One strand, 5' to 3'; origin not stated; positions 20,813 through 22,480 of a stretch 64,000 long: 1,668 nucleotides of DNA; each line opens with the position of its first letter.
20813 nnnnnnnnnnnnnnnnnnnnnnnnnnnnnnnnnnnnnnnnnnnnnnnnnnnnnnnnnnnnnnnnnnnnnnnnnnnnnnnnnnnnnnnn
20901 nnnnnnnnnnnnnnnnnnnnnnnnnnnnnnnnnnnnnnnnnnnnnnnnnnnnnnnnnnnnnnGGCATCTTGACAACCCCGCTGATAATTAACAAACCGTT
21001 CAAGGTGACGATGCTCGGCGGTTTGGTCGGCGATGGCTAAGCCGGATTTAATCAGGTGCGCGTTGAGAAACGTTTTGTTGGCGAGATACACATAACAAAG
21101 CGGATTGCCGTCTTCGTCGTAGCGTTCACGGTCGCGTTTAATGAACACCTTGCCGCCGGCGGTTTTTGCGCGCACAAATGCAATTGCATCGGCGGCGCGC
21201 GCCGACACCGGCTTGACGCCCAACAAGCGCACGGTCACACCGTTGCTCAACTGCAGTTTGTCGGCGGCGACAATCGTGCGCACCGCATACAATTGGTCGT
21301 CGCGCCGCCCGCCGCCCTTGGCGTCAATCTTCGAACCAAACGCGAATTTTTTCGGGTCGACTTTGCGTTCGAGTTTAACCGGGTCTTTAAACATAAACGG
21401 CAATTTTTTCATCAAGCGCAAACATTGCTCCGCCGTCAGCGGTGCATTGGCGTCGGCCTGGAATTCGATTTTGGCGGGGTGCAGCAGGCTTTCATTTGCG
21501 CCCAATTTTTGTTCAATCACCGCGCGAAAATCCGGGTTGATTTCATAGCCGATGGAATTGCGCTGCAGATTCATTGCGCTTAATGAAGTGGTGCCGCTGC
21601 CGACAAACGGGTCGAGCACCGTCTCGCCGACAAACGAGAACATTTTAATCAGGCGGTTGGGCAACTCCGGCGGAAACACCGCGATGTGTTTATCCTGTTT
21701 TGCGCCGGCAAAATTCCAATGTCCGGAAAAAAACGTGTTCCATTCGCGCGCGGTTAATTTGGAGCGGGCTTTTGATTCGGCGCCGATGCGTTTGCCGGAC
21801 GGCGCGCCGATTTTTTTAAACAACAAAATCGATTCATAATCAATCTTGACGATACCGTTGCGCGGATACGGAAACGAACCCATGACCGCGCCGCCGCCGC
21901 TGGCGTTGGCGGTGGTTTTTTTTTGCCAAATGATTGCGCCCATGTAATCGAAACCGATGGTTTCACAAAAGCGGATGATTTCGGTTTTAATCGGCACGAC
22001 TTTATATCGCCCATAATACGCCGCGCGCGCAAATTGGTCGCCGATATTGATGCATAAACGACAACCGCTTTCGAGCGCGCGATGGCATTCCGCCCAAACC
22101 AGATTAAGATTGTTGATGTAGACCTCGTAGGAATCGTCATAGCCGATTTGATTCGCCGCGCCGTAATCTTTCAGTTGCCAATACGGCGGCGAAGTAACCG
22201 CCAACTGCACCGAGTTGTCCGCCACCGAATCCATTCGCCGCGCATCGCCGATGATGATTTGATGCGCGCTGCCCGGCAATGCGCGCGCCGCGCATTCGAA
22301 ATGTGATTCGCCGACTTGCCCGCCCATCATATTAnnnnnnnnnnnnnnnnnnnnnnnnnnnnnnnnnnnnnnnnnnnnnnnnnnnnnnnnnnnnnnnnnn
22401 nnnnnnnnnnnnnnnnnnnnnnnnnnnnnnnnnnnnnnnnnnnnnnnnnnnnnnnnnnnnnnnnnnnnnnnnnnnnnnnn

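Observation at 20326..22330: Type II restriction-modification pair spliced into the gyrA-pheA operon in place of serC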

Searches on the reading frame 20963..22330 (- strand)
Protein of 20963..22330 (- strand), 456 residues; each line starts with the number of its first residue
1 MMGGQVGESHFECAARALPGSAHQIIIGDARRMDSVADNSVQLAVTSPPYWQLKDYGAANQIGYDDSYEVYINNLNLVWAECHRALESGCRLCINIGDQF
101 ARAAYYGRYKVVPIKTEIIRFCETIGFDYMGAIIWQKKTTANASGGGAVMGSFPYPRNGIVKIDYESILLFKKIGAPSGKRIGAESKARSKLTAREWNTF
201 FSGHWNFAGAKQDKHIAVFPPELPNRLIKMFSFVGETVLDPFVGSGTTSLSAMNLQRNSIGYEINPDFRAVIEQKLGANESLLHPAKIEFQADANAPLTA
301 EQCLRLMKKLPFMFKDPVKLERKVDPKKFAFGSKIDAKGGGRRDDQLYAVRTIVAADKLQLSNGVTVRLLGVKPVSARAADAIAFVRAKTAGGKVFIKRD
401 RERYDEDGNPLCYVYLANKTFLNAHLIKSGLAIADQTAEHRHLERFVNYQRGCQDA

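Call 4: search_protein_families(library=pfam, proteins=[window:20963-22330:-], max_evalue=0.1)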
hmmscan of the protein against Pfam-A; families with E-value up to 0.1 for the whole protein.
window:20963-22330:- (456 aa): 2 families
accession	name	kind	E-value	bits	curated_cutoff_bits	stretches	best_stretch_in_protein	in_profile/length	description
PF01555.25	N6_N4_Mtase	-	9.8e-38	130.7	26.7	1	41-272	1-219/221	DNA methylase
PF00565.23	SNase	-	1e-05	26.4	21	1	379-450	23-94/107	Staphylococcal nuclease homologue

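Call 6: search_protein_families(library=ncbifam, proteins=[window:20963-22330:-], max_evalue=0.01)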
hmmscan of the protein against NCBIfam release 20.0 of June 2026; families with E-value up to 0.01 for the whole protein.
window:20963-22330:- (456 aa): 5 families
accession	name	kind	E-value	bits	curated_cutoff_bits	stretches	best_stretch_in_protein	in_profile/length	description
NF008572.0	PRK11524.1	equivalog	6.4e-14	51.8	292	2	213-268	193-248/294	adenine-specific DNA-methyltransferase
NF050803.1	DnaMtaseCcrMCaul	equivalog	4.4e-09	35.7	830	1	213-291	184-262/350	adenine-specific DNA-methyltransferase CcrM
NF010253.0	PRK13699.1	subfamily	1.2e-07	31.7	244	1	205-280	136-209/226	DNA methyltransferase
NF047694.1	TnucaseNucIStaph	equivalog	5.7e-06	25.9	250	1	374-434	86-146/175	thermonuclease NucI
NF040721.1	Trm14_Arch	equivalog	0.00027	20.2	280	0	214-260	170-217/370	tRNA (guanine(6)-N2)-methyltransferase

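Call 7: search_protein_families(library=padloc, proteins=[window:20963-22330:-], max_evalue=0.01)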
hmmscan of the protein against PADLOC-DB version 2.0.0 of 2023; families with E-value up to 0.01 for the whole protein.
window:20963-22330:- (456 aa): 65 families (the best 25 are shown)
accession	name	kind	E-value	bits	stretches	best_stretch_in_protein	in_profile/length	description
PDLC03259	MTase_II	-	2.6e-166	551.6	1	22-449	3-422/423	Type II methyltransferase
PDLC03350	MTase_II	-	1.7e-61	206.3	1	22-281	56-300/312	Type II methyltransferase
PDLC03353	MTase_II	-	3.4e-61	205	1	23-276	10-250/260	Type II methyltransferase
PDLC03283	MTase_II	-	4.7e-50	168.8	1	22-281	4-276/352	Type II methyltransferase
PDLC03387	MTase_II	-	1.2e-34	117.7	2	22-103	11-93/289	Type II methyltransferase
PDLC03260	MTase_II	-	6.9e-29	98.8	2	188-275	217-306/349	Type II methyltransferase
PDLC03371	MTase_II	-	8e-24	82.6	1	24-279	12-255/260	Type II methyltransferase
PDLC03246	MTase_II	-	2e-21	74.6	1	32-270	123-360/376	Type II methyltransferase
PDLC03299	MTase_II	-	2.6e-21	74.4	2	209-278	190-259/296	Type II methyltransferase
PDLC03252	MTase_II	-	7.8e-21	72.8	2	24-103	92-172/365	Type II methyltransferase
PDLC03236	MTase_II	-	5e-20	69.5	1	22-270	649-893/912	Type II methyltransferase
PDLC03316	MTase_II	-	7e-20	69.4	1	6-111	21-125/390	Type II methyltransferase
PDLC03303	MTase_II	-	8.3e-18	62.2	1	25-141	6-121/668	Type II methyltransferase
PDLC03363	MTase_II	-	4e-17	60.5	1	189-284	26-126/294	Type II methyltransferase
PDLC03276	MTase_II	-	6.9e-16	56.5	1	26-270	147-394/404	Type II methyltransferase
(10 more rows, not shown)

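Call 19: find_homologous_proteins(query=window:20963-22330:-)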
Query window:20963-22330:- (456 aa): 8000 proteins with E <= 0.001 among 8000 candidates; the best 120 are listed.
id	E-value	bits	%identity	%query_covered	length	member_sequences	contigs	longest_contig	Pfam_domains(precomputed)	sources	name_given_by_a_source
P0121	2.4e-228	777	98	75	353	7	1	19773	PF01555.25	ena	-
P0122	4.6e-210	716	72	92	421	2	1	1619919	PF00565.24,PF01555.25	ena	-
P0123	3.5e-208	710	68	95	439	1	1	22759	PF00565.24,PF01555.25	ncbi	-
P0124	7.3e-205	699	69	95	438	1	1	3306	PF00565.24,PF01555.25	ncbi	-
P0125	2.5e-204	697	67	96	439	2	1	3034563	PF00565.24,PF01555.25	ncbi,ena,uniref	ncbi:DNA methyltransferase [Candidatus Spongiihabitans sp.]|uniref:DNA methyltransferase n=1 Tax=Can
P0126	2.7e-201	687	67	96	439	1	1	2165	PF00565.24,PF01555.25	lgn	-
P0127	1.9e-199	681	66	96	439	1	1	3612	PF00565.24,PF01555.25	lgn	-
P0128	4.0e-199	680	67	94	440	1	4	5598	PF00565.24,PF01555.25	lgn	-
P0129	7.8e-198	676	66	96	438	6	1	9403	PF00565.24,PF01555.25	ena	-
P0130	6.3e-197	673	66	95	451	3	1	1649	PF00565.24,PF01555.25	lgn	-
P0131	9.0e-197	673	66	96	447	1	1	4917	PF00565.24,PF01555.25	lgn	-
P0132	1.3e-196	672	65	95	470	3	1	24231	PF00565.24,PF01555.25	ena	-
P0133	3.2e-196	671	66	95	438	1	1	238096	PF00565.24,PF01555.25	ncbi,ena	-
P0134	3.5e-196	671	65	96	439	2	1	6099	PF01555.25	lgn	-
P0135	1.4e-195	669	66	95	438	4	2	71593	PF00565.24,PF01555.25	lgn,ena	-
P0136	5.7e-194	663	66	95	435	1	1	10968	PF00565.24,PF01555.25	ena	-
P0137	8.3e-191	653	63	96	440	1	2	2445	PF00565.24,PF01555.25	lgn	-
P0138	1.4e-190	652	65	94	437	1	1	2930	PF00565.24,PF01555.25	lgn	-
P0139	1.7e-190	652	66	95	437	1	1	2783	PF01555.25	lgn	-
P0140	6.6e-189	647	65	93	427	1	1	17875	PF00565.24,PF01555.25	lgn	-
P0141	1.2e-187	642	65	95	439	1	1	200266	PF00565.24,PF01555.25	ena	-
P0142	8.4e-187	640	63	96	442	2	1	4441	PF00565.24,PF01555.25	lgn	-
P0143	1.2e-183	629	62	95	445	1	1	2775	PF00565.24,PF01555.25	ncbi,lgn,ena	-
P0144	8.0e-183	627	65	93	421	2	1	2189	PF01555.25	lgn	-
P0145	6.7e-182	623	63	92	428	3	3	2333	PF00565.24,PF01555.25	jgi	-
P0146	1.5e-181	622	62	95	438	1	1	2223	PF00565.24,PF01555.25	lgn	-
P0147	3.1e-180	618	62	95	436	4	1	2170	PF00565.24,PF01555.25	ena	-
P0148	7.5e-178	610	61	95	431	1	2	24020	PF00565.24,PF01555.25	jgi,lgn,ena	-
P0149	1.2e-177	610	59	95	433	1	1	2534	PF00565.24,PF01555.25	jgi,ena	-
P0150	7.6e-176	604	60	95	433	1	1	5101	PF00565.24,PF01555.25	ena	-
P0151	2.1e-175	602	59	95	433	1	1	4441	PF00565.24,PF01555.25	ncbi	-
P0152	6.6e-175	600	59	94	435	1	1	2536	PF00565.24,PF01555.25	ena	-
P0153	8.1e-175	600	60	94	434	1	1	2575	PF00565.24,PF01555.25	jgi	jgi:site-specific DNA-methyltransferase (adenine-specific)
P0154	9.9e-175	600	59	95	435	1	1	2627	PF00565.24,PF01555.25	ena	-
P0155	1.3e-174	600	59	94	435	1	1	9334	PF00565.24,PF01555.25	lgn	-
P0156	4.8e-174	598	59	95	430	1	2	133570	PF00565.24,PF01555.25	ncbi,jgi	-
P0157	5.4e-174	597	59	95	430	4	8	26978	PF00565.24,PF01555.25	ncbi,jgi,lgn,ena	-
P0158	6.0e-174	597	60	92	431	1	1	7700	PF00565.24,PF01555.25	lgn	-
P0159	7.8e-174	597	61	94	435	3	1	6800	PF00565.24,PF01555.25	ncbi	ncbi:MAG: DNA methyltransferase [bacterium]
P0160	8.2e-174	597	59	94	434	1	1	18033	PF00565.24,PF01555.25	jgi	jgi:modification methylase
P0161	1.1e-173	596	59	96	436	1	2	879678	PF01555.25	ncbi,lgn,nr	ncbi:MAG: DNA methyltransferase [Candidatus Omnitrophota bacterium]|nr:DNA methyltransferase [Candid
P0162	1.3e-173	596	58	94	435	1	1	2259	PF00565.24,PF01555.25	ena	-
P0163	2.5e-173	595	57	94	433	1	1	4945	PF00565.24,PF01555.25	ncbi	ncbi:MAG: DNA methyltransferase [bacterium]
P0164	2.8e-173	595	59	94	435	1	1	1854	PF00565.24,PF01555.25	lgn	-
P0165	2.9e-173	595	59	94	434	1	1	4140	PF00565.24,PF01555.25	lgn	-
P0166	3.1e-173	595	58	94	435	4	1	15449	PF00565.24,PF01555.25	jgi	-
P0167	3.9e-173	595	59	93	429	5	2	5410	PF00565.24,PF01555.25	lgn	-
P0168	5.9e-173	594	59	94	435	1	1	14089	PF00565.24,PF01555.25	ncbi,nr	ncbi:MAG: thermonuclease family protein [Candidatus Omnitrophica bacterium]|nr:thermonuclease family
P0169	7.0e-173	594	59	96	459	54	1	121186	PF00565.24,PF01555.25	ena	-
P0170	9.8e-173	593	59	95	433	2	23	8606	PF00565.24,PF01555.25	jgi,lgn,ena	-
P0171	1.1e-172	593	59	95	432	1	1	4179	PF00565.24,PF01555.25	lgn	-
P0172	1.3e-172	593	59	94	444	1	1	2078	PF00565.24,PF01555.25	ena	-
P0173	1.8e-172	592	58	96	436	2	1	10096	PF01555.25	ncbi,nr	ncbi:MAG: site-specific DNA-methyltransferase [Candidatus Marinimicrobia bacterium]|nr:site-specific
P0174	1.9e-172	592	60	94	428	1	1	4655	PF00565.24,PF01555.25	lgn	-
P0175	2.3e-172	592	-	-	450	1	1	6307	PF00565.24,PF01555.25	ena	-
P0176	2.5e-172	592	59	94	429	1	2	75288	PF00565.24,PF01555.25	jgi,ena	-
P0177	3.0e-172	592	61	92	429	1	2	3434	PF01555.25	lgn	-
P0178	3.1e-172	592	59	94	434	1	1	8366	PF00565.24,PF01555.25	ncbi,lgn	-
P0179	3.9e-172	591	60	94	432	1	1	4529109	PF00565.24,PF01555.25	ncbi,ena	-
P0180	4.2e-172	591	59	94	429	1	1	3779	PF00565.24,PF01555.25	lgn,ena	-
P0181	4.4e-172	591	59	95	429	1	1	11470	PF00565.24,PF01555.25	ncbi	-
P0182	4.6e-172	591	60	94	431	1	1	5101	PF00565.24,PF01555.25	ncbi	-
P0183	4.7e-172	591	57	93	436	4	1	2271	PF01555.25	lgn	-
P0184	6.0e-172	591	59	94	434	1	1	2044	PF00565.24,PF01555.25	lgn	-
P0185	6.2e-172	591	58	95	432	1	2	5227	PF01555.25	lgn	-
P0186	6.3e-172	591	59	94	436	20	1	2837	PF01555.25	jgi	jgi:site-specific DNA-methyltransferase (adenine-specific)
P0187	7.1e-172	590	58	93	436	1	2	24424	PF01555.25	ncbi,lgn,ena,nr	ncbi:MAG: site-specific DNA-methyltransferase [Candidatus Marinimicrobia bacterium]|nr:site-specific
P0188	8.4e-172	590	60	95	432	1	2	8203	PF00565.24,PF01555.25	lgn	-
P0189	1.2e-171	590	60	95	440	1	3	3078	PF00565.24,PF01555.25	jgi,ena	-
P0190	1.5e-171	589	60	94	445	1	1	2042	PF00565.24,PF01555.25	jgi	-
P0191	1.9e-171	589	58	94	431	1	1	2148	PF01555.25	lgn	-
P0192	2.0e-171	589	58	94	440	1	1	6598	PF00565.24,PF01555.25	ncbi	-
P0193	2.0e-171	589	58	95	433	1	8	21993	PF00565.24,PF01555.25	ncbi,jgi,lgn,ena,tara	tara:strand:+ start:68 stop:1369 length:1302 start_codon:yes stop_codon:yes gene_type:complete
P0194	2.1e-171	589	58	96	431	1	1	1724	PF00565.24,PF01555.25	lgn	-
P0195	2.3e-171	589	59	95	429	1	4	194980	PF00565.24,PF01555.25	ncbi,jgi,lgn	jgi:site-specific DNA-methyltransferase (adenine-specific)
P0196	2.4e-171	589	59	94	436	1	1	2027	PF00565.24,PF01555.25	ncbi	-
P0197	2.6e-171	589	59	95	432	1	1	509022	PF00565.24,PF01555.25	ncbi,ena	-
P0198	2.8e-171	588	59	94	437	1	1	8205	PF00565.24,PF01555.25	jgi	jgi:site-specific DNA-methyltransferase (adenine-specific)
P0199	3.0e-171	588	58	95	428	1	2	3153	PF00565.24,PF01555.25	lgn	-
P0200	3.0e-171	588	58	94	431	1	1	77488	PF00565.24,PF01555.25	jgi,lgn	jgi:modification methylase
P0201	3.4e-171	588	58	94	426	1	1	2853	PF00565.24,PF01555.25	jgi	jgi:modification methylase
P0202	3.6e-171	588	60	93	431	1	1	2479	PF01555.25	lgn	-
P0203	3.8e-171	588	60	94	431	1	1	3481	PF00565.24,PF01555.25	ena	-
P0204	4.2e-171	588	59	94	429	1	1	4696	PF00565.24,PF01555.25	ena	-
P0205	4.6e-171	588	60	95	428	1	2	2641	PF00565.24,PF01555.25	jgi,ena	jgi:site-specific DNA-methyltransferase (adenine-specific)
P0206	4.8e-171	588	59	94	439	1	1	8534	PF00565.24,PF01555.25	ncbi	-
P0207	5.0e-171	588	59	94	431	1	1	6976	PF00565.24,PF01555.25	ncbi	-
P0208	5.5e-171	588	58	94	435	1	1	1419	PF00565.24,PF01555.25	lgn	-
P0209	5.7e-171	587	58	95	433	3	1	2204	PF00565.24,PF01555.25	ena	-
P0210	6.1e-171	587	60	95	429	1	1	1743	PF00565.24,PF01555.25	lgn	-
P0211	6.1e-171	587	58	94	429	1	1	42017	PF00565.24,PF01555.25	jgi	jgi:site-specific DNA-methyltransferase (adenine-specific)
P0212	6.1e-171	587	60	94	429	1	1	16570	PF01555.25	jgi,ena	-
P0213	6.5e-171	587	60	94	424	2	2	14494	PF01555.25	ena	-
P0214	6.8e-171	587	59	95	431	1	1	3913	PF01555.25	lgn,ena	-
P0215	7.3e-171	587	61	95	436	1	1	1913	PF00565.24,PF01555.25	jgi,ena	-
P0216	7.3e-171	587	58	94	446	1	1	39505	PF00565.24,PF01555.25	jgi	jgi:site-specific DNA-methyltransferase (adenine-specific)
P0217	7.4e-171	587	60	94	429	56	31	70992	PF00565.24,PF01555.25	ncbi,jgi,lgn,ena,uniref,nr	ncbi:DNA methyltransferase [Candidatus Syntrophosphaera thermopropionivorans]|jgi:site-specific DNA-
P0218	7.6e-171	587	58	94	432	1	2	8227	PF00565.24,PF01555.25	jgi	jgi:site-specific DNA-methyltransferase (adenine-specific)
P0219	7.6e-171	587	58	94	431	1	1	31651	PF00565.24,PF01555.25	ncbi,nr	ncbi:MAG: thermonuclease family protein [Candidatus Omnitrophica bacterium]|nr:thermonuclease family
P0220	8.4e-171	587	57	95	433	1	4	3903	PF00565.24,PF01555.25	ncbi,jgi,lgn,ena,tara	tara:strand:- start:906 stop:2207 length:1302 start_codon:yes stop_codon:yes gene_type:complete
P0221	8.5e-171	587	58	94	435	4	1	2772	PF00565.24,PF01555.25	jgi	jgi:site-specific DNA-methyltransferase (adenine-specific)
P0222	8.6e-171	587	58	95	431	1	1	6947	PF01555.25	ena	-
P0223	9.1e-171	587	58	94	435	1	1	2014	PF00565.24,PF01555.25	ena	-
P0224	9.4e-171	587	59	94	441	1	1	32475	PF01555.25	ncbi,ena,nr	ncbi:MAG: Modification methylase MjaI [Candidatus Syntrophoarchaeum sp. GoM_oil]|nr:MAG: Modificatio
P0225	9.5e-171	587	58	94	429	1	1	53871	PF01555.25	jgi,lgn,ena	-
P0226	9.9e-171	587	58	95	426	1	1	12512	PF00565.24,PF01555.25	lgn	-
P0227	1.0e-170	587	60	94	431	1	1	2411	PF00565.24,PF01555.25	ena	-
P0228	1.0e-170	587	61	94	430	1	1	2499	PF00565.24,PF01555.25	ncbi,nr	ncbi:MAG: DNA methyltransferase [Patescibacteria group bacterium]|nr:DNA methyltransferase [Patescib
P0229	1.1e-170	587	59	94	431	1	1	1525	PF00565.24,PF01555.25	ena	-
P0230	1.1e-170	587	57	93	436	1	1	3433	PF01555.25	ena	-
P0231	1.2e-170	586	59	94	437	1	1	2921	PF01555.25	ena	-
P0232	1.5e-170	586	57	94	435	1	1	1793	PF00565.24,PF01555.25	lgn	-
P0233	1.6e-170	586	59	94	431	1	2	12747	PF00565.24,PF01555.25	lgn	-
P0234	1.6e-170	586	60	94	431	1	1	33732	PF00565.24,PF01555.25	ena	-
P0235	1.6e-170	586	59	95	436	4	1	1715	PF00565.24,PF01555.25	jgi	-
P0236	1.7e-170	586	58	95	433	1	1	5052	PF01555.25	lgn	-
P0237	1.8e-170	586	60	94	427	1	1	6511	PF01555.25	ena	-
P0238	1.8e-170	586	59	95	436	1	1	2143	PF00565.24,PF01555.25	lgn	-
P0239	1.9e-170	586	58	95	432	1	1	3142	PF00565.24,PF01555.25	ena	-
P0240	2.1e-170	586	56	95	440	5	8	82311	PF00565.24,PF01555.25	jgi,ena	-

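Call 20: find_encoding_contigs(protein=P0121, flank=10000, max_places=8)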
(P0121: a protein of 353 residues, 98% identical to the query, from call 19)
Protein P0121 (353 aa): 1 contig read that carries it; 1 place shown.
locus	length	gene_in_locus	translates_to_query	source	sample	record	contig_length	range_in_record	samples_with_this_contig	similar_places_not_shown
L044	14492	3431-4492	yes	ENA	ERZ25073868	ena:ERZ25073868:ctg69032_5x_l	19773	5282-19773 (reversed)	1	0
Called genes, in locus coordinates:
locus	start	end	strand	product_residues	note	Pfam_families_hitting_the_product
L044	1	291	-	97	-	?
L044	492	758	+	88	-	-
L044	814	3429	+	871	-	PF00521:DNA_topoisoIV, PF03989:DNA_gyraseA_C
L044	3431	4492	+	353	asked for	PF01555:N6_N4_Mtase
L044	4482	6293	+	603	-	PF03235:GmrSD_N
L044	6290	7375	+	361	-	PF01817:CM_2, PF00800:PDT, PF01842:ACT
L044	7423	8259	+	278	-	PF02153:PDH_N, PF03807:F420_oxidored (weak), PF20463:PDH_C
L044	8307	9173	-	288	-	PF01555:N6_N4_Mtase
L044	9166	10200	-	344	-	-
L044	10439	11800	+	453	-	PF00275:EPSP_synthase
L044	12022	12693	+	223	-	PF02224:Cytidylate_kin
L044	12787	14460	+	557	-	PF17092:PCB_OB (faint), PF21710:Spt6_S1 (faint), PF23459:S1_RRP5 (faint), PF00575:S1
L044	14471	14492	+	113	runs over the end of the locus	PF00216:Bac_DNA_binding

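Call 21: find_encoding_contigs(protein=P0122, flank=8000, max_places=4)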
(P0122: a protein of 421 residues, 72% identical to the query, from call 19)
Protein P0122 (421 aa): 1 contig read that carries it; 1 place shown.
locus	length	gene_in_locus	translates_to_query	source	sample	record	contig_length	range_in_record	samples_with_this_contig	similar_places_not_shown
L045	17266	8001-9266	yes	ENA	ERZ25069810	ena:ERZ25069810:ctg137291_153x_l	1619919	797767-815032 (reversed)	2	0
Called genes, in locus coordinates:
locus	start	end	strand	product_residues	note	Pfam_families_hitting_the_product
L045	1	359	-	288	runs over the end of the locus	PF00348:polyprenyl_synt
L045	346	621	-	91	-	PF02609:Exonuc_VII_S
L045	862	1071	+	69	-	PF12007:DUF3501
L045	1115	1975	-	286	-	PF02634:FdhD-NarQ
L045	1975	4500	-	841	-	PF03176:MMPL, PF02355:SecD_SecF_C (faint), PF03176:MMPL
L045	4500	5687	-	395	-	PF01595:CNNM, PF00571:CBS (weak), PF03471:CorC_HlyC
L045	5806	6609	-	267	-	PF01578:Cytochrom_C_asm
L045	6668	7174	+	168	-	PF08670:MEKHLA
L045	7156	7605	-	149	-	PF01475:FUR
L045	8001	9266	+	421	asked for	PF01555:N6_N4_Mtase, PF00565:SNase (weak)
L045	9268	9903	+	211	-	PF09568:RE_MjaI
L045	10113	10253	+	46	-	-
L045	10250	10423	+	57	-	PF13175:AAA_15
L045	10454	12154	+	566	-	PF03235:GmrSD_N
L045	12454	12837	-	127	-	PF13650:Asp_protease_2 (faint), PF13975:gag-asp_proteas (faint)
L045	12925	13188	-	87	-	-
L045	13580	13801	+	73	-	-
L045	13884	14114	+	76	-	PF13175:AAA_15, PF13514:AAA_27 (weak), PF13476:AAA_23 (weak)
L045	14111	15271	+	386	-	PF01381:HTH_3 (weak), PF06114:Peptidase_M78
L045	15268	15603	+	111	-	PF14367:DUF4411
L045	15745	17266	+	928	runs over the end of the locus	PF04851:ResIII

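Call 57: search_solved_structures(query=A5, max_evalue=0.001)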
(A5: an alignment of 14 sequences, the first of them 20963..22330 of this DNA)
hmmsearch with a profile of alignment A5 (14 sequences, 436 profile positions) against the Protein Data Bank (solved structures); distinct sequences matched with E-value up to 0.001: 12.
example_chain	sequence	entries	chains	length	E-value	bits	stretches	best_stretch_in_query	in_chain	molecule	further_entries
2zie_A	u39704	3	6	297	3.4e-64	220.4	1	5-258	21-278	Putative modification methylase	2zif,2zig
8s9m_A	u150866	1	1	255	4.9e-20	74.9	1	172-263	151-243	DNA cytosine-N4 methyltransferase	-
8s9n_A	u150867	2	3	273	6.4e-20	74.5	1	172-263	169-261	DNA cytosine-N4 methyltransferase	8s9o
9c3u_A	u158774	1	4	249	7.2e-14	54.6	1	195-258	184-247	Methyltransferase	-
8urk_A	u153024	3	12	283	7.5e-14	54.5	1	195-259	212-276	Methyltransferase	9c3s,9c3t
1g60_A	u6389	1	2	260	4.8e-12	48.6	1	193-251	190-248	Adenine-specific Methyltransferase MboIIA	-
1boo_A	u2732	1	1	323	1.6e-10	43.6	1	174-251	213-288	PROTEIN (N-4 CYTOSINE-SPECIFIC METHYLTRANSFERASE PVU II)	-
5hek_A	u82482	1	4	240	3.4e-10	42.5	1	190-259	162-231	Adenine specific DNA methyltransferase (DpnA)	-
5hfj_A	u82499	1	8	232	4.9e-10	42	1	190-258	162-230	Adenine specific DNA methyltransferase (DpnA)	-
6pbd_A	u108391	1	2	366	1.4e-09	40.5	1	182-258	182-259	Modification methylase CcrMI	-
1eg2_A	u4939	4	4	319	7.1e-09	38.1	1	198-269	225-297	MODIFICATION METHYLASE RSRI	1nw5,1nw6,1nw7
1nw8_A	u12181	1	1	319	2.4e-08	36.4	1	198-269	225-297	MODIFICATION METHYLASE RSRI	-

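Call 71: search_protein_families(library=pfam, proteins=[L044:9166-10200:-, L044:8307-9173:-, L044:4494-6290:+], max_evalue=0.001)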
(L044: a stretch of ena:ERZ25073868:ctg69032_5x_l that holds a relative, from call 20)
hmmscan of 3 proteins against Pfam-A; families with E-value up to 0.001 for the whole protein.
L044:9166-10200:- (344 aa): 0 families

L044:8307-9173:- (288 aa): 2 families
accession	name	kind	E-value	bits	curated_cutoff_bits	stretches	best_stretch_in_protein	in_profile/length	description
PF01555.25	N6_N4_Mtase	-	2.7e-49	168.5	26.7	1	21-238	1-221/221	DNA methylase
PF01170.24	UPF0020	-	6.6e-05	23.1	22.3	0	198-233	28-63/197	RMKL-like, methyltransferase domain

L044:4494-6290:+ (599 aa): 2 families
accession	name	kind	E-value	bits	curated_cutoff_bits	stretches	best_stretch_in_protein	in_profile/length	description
PF03235.19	GmrSD_N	-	1.4e-26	94.3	33.2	1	9-281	2-197/199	GmrSD restriction endonuclease, N-terminal domain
PF07510.16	GmrSD_C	-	0.00023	21.5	23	1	475-581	31-131/138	GmrSD restriction endonucleases, C-terminal domain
